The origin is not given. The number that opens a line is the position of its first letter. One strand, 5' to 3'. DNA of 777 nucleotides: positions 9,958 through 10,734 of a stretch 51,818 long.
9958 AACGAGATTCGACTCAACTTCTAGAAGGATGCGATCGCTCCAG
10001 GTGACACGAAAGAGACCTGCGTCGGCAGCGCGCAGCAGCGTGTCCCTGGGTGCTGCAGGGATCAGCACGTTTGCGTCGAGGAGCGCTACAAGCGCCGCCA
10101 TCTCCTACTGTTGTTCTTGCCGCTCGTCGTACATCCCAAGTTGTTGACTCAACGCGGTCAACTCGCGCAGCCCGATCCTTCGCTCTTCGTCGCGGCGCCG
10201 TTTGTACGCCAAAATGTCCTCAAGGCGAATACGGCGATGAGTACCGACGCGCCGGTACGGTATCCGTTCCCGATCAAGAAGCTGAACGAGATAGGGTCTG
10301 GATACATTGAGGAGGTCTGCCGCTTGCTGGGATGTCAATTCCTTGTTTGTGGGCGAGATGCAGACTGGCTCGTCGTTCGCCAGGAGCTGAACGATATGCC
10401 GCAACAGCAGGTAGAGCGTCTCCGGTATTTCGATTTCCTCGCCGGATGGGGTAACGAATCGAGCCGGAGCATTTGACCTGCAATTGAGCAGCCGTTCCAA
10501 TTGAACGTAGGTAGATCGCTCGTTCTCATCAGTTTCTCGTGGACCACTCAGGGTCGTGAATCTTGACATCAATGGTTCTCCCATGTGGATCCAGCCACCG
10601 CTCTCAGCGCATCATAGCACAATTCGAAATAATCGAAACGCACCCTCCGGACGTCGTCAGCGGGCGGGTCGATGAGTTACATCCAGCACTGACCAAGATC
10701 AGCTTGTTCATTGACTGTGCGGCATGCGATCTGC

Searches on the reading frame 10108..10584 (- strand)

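Call 53: search_protein_families(library=pfam, proteins=[window:10108-10584:-], max_evalue=0.01)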
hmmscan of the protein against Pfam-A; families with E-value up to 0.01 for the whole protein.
window:10108-10584:- (159 aa): 2 families
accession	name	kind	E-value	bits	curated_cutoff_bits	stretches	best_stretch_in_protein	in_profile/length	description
PF12728.13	HTH_17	-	4.2e-12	46.6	27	1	83-131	2-50/51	Helix-turn-helix domain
PF03683.19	UPF0175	-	0.0097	16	27.9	0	81-112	32-63/75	Uncharacterised protein family (UPF0175)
